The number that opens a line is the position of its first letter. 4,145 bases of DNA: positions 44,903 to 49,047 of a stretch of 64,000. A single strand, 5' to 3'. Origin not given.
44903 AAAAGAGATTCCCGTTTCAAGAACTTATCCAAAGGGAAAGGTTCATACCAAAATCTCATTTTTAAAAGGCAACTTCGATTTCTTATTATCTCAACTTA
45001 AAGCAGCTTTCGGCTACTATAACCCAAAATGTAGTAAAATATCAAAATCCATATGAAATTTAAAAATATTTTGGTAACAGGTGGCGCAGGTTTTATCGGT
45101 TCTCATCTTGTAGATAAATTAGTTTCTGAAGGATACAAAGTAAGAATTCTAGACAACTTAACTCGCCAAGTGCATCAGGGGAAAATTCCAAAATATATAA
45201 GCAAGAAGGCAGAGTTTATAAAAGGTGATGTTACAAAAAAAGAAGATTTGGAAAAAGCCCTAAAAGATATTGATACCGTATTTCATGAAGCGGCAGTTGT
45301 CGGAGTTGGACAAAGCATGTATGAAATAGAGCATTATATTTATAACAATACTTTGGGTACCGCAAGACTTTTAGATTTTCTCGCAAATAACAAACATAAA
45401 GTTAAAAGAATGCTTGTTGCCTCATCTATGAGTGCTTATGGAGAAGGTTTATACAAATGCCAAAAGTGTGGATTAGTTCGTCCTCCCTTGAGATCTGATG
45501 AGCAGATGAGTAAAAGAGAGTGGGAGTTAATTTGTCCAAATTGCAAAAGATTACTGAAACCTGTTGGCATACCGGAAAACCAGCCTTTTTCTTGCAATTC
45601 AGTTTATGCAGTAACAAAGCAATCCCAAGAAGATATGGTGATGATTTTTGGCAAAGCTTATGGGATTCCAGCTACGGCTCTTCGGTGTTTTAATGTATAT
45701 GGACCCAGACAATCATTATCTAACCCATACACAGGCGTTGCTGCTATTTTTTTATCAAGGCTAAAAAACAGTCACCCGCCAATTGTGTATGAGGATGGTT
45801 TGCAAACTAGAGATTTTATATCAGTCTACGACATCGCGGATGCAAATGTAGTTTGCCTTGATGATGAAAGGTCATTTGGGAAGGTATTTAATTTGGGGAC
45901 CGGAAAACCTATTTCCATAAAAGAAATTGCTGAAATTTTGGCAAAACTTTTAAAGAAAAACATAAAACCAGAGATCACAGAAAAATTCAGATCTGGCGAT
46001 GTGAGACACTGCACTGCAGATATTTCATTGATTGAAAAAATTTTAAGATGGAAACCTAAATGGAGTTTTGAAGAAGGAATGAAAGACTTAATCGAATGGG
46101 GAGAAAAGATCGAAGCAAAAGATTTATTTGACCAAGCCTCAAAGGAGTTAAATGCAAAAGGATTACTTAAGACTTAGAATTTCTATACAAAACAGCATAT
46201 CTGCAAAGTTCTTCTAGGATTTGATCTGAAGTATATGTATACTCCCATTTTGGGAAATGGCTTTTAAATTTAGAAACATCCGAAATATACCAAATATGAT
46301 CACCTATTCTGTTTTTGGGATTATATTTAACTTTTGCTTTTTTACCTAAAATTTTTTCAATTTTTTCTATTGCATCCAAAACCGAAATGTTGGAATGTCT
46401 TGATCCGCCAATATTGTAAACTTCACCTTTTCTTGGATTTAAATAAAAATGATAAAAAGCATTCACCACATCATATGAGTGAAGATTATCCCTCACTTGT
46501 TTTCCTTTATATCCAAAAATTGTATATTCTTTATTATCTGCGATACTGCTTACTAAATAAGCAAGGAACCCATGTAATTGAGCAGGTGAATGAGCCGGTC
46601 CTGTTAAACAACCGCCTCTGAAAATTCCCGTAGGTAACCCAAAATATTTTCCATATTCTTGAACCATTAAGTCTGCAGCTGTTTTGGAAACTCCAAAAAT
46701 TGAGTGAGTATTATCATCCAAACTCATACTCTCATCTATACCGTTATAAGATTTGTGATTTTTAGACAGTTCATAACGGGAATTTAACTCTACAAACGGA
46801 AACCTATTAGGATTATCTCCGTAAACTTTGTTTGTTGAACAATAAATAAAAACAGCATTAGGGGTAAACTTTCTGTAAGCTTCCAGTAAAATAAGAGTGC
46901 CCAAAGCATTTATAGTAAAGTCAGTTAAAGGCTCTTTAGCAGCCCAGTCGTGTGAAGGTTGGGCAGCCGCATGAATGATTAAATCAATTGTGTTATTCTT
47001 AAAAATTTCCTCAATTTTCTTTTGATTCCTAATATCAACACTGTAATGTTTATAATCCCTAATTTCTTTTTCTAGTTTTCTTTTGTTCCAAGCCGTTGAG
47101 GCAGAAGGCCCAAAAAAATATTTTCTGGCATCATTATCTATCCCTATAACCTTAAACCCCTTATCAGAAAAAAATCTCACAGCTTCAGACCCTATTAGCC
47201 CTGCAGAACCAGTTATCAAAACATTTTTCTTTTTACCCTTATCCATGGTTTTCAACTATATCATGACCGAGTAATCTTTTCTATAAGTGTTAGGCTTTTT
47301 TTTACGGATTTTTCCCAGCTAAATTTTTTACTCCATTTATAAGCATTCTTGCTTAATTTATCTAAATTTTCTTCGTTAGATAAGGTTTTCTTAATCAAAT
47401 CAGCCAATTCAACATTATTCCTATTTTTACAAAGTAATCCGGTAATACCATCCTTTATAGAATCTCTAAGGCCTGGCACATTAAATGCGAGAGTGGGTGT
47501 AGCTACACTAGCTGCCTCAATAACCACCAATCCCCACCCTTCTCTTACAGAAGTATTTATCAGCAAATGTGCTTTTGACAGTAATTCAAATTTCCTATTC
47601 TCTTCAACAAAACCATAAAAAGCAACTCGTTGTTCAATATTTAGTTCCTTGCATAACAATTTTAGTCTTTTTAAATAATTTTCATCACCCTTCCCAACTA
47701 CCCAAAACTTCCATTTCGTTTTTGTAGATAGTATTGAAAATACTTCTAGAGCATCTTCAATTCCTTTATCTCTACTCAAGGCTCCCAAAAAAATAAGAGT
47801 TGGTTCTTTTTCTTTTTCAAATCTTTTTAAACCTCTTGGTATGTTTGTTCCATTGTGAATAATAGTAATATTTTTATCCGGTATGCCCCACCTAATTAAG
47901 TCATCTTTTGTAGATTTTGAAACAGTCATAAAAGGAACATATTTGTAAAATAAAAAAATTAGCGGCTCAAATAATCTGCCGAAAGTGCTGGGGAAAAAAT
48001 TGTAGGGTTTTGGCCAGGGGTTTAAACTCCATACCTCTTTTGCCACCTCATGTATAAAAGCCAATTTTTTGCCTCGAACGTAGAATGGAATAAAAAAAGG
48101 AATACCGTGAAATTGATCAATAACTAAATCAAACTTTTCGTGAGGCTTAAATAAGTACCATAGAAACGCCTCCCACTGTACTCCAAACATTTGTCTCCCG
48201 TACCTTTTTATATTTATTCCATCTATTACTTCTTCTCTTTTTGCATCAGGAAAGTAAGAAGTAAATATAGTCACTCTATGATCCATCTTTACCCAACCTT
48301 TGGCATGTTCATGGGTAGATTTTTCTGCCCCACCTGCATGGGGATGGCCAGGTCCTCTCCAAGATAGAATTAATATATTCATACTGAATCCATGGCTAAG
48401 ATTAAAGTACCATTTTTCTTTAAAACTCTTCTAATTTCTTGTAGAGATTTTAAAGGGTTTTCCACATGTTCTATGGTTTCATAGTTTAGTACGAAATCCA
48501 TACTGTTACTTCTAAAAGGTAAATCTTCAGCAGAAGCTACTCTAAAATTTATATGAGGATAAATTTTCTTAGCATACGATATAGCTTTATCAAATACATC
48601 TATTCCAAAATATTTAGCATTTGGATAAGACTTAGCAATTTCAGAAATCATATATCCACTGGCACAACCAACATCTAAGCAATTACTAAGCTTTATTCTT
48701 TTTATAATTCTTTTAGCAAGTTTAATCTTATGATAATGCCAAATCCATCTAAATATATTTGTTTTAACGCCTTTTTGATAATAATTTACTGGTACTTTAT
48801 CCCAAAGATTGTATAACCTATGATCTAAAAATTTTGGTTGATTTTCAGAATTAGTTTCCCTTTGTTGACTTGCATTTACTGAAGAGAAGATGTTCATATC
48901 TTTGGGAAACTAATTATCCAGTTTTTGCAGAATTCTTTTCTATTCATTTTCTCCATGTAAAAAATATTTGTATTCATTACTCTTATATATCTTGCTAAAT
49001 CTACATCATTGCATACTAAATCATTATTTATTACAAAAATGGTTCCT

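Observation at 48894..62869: Array of five GT39/ArnT-like GT-C paralogs with tandem duplicates, a PIG-V-like protein, a Wzx-like flippase, and eight or nine GtrB/DPM1-type GT2s in the window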

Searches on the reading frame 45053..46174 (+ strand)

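Call 7: search_protein_families(library=pfam, proteins=[window:45053-46174:+], max_evalue=0.01)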
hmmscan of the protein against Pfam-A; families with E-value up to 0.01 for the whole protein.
window:45053-46174:+ (374 aa): 11 families
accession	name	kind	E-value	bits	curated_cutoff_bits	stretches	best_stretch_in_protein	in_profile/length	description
PF01370.27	Epimerase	-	7.8e-54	183.1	20.9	2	6-134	1-124/240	NAD dependent epimerase/dehydratase family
PF16363.11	GDP_Man_Dehyd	-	3.2e-51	175.2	27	2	171-345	139-331/332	GDP-mannose 4,6 dehydratase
PF01073.25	3Beta_HSD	-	2.2e-22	79.9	22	1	7-132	1-123/280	3-beta hydroxysteroid dehydrogenase/isomerase family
PF07993.18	NAD_binding_4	-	1.2e-15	57.8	20.1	1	8-230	1-216/258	Male sterility protein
PF02719.21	Polysacc_synt_2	-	3.4e-15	56.4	20.2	1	6-125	1-128/293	Polysaccharide biosynthesis protein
PF13460.12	NAD_binding_10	-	6.9e-13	49.3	27.2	1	10-131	1-104/184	NAD(P)H-binding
PF05368.20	NmrA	-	4.2e-12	46.7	27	1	4-81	3-78/298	NmrA-like family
PF00106.31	adh_short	-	2.6e-08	34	26.6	1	4-75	1-73/195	short chain dehydrogenase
PF08659.16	KR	-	3.4e-05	24.3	22.6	1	6-87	3-87/180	KR domain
PF04321.23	RmlD_sub_bind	-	9.1e-05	22.1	27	1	5-94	2-73/287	RmlD substrate binding domain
PF10080.14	FtrD-like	-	0.0024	18.4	26.3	1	113-198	14-89/101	Membrane iron-sulfur containing protein FtrD-like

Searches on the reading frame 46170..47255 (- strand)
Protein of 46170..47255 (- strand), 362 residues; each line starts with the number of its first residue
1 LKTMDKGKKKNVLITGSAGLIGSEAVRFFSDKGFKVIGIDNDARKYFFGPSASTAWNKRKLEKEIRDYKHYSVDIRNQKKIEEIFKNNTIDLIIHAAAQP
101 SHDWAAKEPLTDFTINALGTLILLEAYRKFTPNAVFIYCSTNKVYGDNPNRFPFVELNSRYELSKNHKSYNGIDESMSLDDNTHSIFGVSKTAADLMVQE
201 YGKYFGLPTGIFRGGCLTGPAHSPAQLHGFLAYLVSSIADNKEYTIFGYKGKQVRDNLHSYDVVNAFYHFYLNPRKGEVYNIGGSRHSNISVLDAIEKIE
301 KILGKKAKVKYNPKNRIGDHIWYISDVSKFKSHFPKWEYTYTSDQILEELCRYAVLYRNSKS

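Call 7: search_protein_families(library=pfam, proteins=[window:46170-47255:-], max_evalue=0.01)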
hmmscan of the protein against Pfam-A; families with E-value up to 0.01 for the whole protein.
window:46170-47255:- (362 aa): 7 families
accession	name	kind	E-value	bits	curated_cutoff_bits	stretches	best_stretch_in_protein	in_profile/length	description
PF01370.27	Epimerase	-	8.1e-43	147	20.9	1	12-283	1-240/240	NAD dependent epimerase/dehydratase family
PF16363.11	GDP_Man_Dehyd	-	1.9e-32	113.5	27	1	13-349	1-331/332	GDP-mannose 4,6 dehydratase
PF04321.23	RmlD_sub_bind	-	8.6e-13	48.4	27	1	11-149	2-109/287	RmlD substrate binding domain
PF02719.21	Polysacc_synt_2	-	3.6e-10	39.9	20.2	1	12-144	1-131/293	Polysaccharide biosynthesis protein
PF07993.18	NAD_binding_4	-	9.7e-09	35.2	20.1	1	87-222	86-210/258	Male sterility protein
PF01073.25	3Beta_HSD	-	1.6e-06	27.8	22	1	13-169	1-144/280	3-beta hydroxysteroid dehydrogenase/isomerase family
PF00106.31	adh_short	-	0.0015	18.4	26.6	1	10-122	1-114/195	short chain dehydrogenase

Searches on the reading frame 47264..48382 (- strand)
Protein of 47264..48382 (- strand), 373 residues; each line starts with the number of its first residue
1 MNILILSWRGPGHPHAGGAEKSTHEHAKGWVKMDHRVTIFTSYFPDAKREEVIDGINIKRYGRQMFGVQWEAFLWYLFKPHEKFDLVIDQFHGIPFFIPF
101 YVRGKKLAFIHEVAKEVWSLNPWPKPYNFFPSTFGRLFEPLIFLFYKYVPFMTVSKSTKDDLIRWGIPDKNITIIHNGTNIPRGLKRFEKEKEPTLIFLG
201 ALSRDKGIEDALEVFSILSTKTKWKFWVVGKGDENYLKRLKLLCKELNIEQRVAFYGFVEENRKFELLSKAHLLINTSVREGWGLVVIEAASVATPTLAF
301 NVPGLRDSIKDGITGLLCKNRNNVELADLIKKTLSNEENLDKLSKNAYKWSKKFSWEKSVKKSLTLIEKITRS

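Call 7: search_protein_families(library=pfam, proteins=[window:47264-48382:-], max_evalue=0.01)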
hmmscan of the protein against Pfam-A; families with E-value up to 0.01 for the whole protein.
window:47264-48382:- (373 aa): 6 families
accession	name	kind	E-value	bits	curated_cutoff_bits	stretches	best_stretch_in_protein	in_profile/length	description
PF00534.26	Glycos_transf_1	-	3.4e-39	134.6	26.4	1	189-350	11-172/172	Glycosyl transferases group 1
PF13692.12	Glyco_trans_1_4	-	9.2e-28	97.7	27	1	193-336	1-142/142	Glycosyl transferases group 1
PF13439.12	Glyco_transf_4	-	4.1e-16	59.9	28.5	1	17-181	2-168/170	Glycosyltransferase Family 4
PF20706.3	GT4-conflict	-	1.5e-09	37.7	26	1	173-316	175-327/385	Family 4 Glycosyltransferase in conflict systems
PF13579.12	Glyco_trans_4_4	-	3.8e-07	31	29.7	1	17-178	1-158/158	Glycosyl transferase 4-like domain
PF13524.12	Glyco_trans_1_2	-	0.00086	19.7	25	1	221-358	12-137/144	Glycosyl transferase-like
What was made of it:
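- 47261..48382 (-): GT4 glycosyltransferase, last gene of the conserved nine-gene core. PF00534 at 134.6 bits (call 7).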

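Call 58: search_protein_families(library=ncbifam, proteins=[window:47264-48382:-], max_evalue=0.001)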
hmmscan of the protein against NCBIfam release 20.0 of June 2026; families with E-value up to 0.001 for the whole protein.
window:47264-48382:- (373 aa): 39 families (the best 25 are shown)
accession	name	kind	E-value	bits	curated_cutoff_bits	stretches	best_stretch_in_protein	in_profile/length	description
NF046085.1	XrtY_assoc_Gly1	equivalog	3.8e-29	101.7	400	1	147-371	160-385/387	XrtY-associated glycosyltransferase XYAG1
NF041010.1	glycosy_Agl16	equivalog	1.2e-22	80.3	575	1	152-368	138-349/352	glycosylation protein Agl16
TIGR03999.1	thiol_BshA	equivalog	1.8e-22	79.8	273.7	1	168-370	165-373/375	N-acetyl-alpha-D-glucosaminyl L-malate synthase BshA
NF047880.1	glyco_SdgA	exception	9.4e-22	77.2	800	1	160-366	284-486/488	serine-aspartate repeat adhesin O-glycosyltransferase SdgA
NF041876.1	EPS_EpsE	equivalog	1.2e-21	77.4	400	1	190-348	211-373/389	exopolysaccharide biosynthesis GT4 family glycosyltransferase EpsE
NF007396.0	PRK09922.1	equivalog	1.4e-21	76.8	385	1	152-341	140-331/361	lipopolysaccharide 1,6-galactosyltransferase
TIGR03449.1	mycothiol_MshA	equivalog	1.1e-20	73.9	462.5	1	235-368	268-401/406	D-inositol-3-phosphate glycosyltransferase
TIGR02149.1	glgA_Coryne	subfamily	2.3e-16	59.9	302.4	1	153-370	150-390/391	glycogen synthase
NF038295.1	EPS_HpsP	equivalog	5e-16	58.7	550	1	187-370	200-387/388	hormogonium polysaccharide biosynthesis glycosyltransferase HpsP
NF050056.1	ProtGlycPglH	equivalog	8.3e-16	58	600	1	169-370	156-353/354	GalNAc-alpha-(1->4)-GalNAc-alpha-(1->3)-diNAcBac-PP-undecaprenol alpha-1,4-N-acetyl-D-galactosaminyltransferase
NF050063.1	ProtGlycPglJ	equivalog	9.5e-15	54.6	500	1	147-362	144-358/363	N-acetylgalactosamine-N,N'-diacetylbacillosaminyl-diphospho-undecaprenol 4-alpha-N-acetylgalactosaminyltransferase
TIGR04157.1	glyco_rSAM_CFB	subfamily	2e-14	53.4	400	1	159-336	194-366/406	TIGR04157 family glycosyltransferase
NF038229.1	Glyco4_Geo_Pelo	equivalog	2.9e-14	52.8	400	1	174-371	137-337/338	GPMC system family 4 glycosyltransferase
TIGR04047.1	MSMEG_0565_glyc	hypoth_equivalog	1.8e-13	50.3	259.85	1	186-366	186-370/373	MSMEG_0565 family glycosyltransferase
TIGR02095.1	glgA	subfamily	2.4e-13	49.6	328.45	1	190-366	291-473/477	glycogen/starch synthase, ADP-glucose type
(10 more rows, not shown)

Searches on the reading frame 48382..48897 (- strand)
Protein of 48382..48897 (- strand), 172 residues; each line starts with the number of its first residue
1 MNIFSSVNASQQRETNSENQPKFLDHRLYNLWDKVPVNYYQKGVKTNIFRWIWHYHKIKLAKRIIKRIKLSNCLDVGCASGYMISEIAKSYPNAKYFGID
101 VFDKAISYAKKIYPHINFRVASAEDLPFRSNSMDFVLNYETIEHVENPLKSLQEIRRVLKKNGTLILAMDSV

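Call 7: search_protein_families(library=pfam, proteins=[window:48382-48897:-], max_evalue=0.01)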
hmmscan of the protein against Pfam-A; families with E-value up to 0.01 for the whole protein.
window:48382-48897:- (172 aa): 12 families
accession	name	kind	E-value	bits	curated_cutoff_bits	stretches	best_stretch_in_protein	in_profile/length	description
PF08241.18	Methyltransf_11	-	7.5e-24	84.6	21.2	1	74-167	1-95/95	Methyltransferase domain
PF13847.12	Methyltransf_31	-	3e-20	72.8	27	1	72-167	6-109/145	Methyltransferase domain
PF13649.12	Methyltransf_25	-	3e-19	69.9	27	1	74-163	2-97/97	Methyltransferase domain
PF13489.12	Methyltransf_23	-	2.1e-14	54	27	1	67-168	20-117/164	Methyltransferase domain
PF08242.18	Methyltransf_12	-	4.3e-14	53.5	30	1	74-165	1-98/98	Methyltransferase domain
PF08003.17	Methyltransf_9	-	7.7e-09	35.4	23.8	1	2-168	51-218/315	Protein of unknown function (DUF1698)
PF01209.24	Ubie_methyltran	-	1.3e-07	31.7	20.1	1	60-166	38-150/233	ubiE/COQ5 methyltransferase family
PF02390.23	Methyltransf_4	-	3.4e-07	30.3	24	1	72-111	4-43/173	Putative methyltransferase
PF05175.20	MTS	-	0.0026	17.9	23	1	69-119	31-81/170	Methyltransferase small domain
PF05219.18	DREV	-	0.0027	17.3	26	1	71-169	96-188/265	DREV methyltransferase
PF00891.24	Methyltransf_2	-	0.0038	17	22.3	1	68-122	58-119/210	O-methyltransferase domain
PF07021.18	MetW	-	0.0078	16.3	21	0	70-161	14-104/193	Methionine biosynthesis protein MetW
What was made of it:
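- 48379..48897 (-): SAM-dependent methyltransferase, constant partner of PMT_A-type genes. PF08241 at 84.6 bits (call 7).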
